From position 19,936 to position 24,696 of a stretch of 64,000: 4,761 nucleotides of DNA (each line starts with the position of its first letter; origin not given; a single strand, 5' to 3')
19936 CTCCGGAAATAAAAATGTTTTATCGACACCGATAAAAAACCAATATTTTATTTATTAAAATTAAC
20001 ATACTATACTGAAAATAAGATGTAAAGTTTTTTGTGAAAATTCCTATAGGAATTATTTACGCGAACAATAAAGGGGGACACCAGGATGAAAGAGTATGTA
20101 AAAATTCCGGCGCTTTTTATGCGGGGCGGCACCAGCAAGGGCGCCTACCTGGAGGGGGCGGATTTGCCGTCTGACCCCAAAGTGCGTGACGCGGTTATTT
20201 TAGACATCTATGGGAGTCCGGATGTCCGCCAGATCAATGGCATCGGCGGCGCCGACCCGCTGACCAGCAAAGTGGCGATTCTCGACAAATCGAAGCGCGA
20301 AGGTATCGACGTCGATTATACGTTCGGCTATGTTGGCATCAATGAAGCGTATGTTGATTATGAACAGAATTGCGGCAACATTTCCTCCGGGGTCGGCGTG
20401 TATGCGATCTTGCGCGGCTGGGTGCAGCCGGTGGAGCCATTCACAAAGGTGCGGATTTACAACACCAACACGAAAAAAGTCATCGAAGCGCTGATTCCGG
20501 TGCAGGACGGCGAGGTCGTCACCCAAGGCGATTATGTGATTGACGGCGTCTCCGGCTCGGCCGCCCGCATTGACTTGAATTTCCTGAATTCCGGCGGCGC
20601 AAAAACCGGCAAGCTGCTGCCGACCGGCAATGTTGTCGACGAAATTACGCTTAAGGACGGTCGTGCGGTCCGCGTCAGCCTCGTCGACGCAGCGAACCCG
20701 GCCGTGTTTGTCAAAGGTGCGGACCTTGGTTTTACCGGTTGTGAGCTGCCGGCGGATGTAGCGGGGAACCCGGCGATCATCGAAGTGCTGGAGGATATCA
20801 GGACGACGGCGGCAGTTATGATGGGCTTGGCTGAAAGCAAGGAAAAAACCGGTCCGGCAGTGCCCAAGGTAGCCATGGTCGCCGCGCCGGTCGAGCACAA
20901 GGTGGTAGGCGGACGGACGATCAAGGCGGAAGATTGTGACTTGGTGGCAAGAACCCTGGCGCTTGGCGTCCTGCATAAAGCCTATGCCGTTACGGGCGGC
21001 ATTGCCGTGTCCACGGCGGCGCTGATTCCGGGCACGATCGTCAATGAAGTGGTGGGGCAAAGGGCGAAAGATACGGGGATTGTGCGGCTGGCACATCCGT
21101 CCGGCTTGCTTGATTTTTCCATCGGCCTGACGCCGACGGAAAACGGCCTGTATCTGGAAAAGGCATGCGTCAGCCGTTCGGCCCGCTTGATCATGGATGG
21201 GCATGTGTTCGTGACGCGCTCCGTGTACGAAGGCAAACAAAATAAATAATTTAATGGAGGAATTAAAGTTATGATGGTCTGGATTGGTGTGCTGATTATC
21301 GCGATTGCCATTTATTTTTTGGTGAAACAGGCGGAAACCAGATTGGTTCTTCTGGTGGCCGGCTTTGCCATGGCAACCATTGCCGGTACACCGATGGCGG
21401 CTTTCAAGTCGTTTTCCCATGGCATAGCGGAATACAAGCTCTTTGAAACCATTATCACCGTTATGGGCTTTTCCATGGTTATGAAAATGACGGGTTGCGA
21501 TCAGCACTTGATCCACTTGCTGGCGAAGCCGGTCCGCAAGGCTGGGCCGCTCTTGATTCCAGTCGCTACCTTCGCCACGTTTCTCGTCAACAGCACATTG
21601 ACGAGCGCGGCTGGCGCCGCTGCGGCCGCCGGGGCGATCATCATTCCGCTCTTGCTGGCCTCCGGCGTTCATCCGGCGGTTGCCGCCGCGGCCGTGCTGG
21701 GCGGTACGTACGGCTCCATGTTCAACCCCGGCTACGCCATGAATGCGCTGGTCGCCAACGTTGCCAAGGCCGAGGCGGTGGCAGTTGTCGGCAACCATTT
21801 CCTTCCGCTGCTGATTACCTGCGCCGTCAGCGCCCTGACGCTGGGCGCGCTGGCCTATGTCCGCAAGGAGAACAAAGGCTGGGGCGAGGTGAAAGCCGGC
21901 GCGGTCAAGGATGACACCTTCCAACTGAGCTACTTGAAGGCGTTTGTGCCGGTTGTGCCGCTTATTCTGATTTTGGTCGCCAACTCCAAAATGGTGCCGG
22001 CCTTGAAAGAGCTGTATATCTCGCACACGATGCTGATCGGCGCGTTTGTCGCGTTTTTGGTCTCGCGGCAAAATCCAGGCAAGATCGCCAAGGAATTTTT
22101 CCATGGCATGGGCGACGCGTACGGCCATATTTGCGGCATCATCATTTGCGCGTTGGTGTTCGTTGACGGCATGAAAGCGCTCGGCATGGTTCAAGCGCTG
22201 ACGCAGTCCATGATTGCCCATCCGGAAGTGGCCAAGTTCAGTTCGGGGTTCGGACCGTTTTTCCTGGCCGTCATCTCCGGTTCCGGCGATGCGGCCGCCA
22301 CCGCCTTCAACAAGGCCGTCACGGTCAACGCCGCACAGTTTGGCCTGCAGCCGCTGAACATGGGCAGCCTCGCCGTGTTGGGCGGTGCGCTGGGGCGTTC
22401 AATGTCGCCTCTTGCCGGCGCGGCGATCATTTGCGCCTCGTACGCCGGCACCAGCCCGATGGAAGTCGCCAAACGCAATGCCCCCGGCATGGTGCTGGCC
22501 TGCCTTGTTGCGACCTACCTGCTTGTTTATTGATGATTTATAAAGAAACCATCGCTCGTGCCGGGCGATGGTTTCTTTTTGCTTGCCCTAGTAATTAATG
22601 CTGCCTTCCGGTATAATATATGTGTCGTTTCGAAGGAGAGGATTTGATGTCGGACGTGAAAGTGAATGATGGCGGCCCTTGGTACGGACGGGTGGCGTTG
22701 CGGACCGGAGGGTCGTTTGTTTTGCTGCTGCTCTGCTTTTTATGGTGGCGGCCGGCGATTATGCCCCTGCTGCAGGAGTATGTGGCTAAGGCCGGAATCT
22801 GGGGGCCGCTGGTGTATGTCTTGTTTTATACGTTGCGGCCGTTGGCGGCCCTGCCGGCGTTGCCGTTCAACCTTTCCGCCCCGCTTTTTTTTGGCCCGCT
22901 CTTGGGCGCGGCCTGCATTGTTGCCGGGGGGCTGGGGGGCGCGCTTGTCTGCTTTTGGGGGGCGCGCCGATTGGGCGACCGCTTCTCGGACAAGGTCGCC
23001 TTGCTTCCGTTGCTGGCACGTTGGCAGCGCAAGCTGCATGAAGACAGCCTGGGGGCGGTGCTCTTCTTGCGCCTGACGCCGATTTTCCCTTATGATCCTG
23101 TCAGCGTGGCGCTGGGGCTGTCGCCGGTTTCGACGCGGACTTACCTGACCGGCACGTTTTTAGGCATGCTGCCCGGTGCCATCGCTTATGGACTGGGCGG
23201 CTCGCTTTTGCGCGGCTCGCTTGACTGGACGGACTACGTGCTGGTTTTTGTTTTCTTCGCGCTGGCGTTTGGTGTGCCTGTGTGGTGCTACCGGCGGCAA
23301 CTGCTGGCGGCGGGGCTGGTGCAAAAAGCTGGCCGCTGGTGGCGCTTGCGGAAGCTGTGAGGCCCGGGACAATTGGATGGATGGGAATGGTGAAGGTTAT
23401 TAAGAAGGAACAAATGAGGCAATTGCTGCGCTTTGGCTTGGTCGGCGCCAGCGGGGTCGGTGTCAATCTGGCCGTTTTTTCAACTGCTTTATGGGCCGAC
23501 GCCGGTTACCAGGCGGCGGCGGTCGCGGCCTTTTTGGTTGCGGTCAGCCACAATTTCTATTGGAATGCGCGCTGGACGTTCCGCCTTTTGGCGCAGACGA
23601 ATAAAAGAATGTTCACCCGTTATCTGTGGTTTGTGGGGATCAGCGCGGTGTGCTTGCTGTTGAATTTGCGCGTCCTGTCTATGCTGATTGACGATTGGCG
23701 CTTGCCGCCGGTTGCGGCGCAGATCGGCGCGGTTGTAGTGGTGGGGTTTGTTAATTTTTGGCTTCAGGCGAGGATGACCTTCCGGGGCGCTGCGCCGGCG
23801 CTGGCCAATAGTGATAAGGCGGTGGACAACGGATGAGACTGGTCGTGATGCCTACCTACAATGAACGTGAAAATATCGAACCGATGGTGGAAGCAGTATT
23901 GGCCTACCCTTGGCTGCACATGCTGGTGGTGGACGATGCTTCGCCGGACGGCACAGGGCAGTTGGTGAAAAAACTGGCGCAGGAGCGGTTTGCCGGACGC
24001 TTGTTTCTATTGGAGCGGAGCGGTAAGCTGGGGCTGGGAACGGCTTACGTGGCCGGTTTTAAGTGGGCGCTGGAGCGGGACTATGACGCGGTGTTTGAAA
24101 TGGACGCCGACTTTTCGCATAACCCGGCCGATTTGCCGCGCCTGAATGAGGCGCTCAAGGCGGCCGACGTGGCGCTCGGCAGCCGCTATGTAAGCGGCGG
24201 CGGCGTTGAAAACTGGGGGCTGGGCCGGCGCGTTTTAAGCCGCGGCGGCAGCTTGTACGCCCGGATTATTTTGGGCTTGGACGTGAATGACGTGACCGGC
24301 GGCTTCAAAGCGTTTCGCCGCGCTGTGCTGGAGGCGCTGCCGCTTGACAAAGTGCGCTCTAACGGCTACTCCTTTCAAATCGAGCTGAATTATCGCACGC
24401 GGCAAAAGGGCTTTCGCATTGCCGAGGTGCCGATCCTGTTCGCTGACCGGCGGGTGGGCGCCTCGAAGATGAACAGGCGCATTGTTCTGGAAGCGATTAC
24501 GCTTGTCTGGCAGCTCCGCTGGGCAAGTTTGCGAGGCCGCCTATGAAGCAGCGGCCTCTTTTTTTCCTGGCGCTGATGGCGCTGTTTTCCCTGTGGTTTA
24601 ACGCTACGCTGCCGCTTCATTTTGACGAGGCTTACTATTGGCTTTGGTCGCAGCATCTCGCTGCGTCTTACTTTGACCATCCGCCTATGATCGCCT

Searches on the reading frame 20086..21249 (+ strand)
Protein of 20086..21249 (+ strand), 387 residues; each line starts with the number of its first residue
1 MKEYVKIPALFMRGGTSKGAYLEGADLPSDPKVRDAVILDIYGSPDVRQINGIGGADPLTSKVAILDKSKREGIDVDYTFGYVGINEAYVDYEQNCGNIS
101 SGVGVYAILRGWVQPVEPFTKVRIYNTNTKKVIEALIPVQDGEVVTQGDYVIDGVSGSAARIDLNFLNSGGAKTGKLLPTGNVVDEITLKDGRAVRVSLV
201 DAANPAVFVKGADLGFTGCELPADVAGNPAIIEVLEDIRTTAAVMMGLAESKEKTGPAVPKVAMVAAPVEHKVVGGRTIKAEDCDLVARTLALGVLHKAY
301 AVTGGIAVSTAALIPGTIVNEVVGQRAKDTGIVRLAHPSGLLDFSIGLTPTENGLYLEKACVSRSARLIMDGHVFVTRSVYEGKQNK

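Call 63: search_protein_families(library=pfam, proteins=[window:20086-21249:+], max_evalue=0.00001)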
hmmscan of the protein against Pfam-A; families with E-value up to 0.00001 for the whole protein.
window:20086-21249:+ (387 aa): 1 family
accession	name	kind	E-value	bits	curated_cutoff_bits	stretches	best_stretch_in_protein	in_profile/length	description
PF04303.18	PrpF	-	9.8e-118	393.7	27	1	5-376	2-370/371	PrpF protein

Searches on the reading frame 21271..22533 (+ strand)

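Call 63: search_protein_families(library=pfam, proteins=[window:21271-22533:+], max_evalue=0.00001)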
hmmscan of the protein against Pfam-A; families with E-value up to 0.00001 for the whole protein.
window:21271-22533:+ (420 aa): 1 family
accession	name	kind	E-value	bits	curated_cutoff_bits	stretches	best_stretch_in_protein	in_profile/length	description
PF03606.21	DcuC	-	6.7e-20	71.5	23.1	1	59-418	80-456/461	C4-dicarboxylate anaerobic carrier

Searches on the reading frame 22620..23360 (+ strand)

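Call 63: search_protein_families(library=pfam, proteins=[window:22620-23360:+], max_evalue=0.00001)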
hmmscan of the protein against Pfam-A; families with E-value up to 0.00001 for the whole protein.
window:22620-23360:+ (246 aa): 1 family
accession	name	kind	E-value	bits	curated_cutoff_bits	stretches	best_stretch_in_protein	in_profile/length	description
PF09335.16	VTT_dom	-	6.7e-18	65.8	33.9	1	79-195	2-122/123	VTT domain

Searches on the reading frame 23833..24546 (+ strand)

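Call 63: search_protein_families(library=pfam, proteins=[window:23833-24546:+], max_evalue=0.00001)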
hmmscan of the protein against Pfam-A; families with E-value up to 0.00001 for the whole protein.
window:23833-24546:+ (237 aa): 1 family
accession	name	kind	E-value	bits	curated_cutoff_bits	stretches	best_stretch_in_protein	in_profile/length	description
PF00535.33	Glycos_transf_2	-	2.3e-28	99.7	23.3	1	4-168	2-166/168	Glycosyl transferase family 2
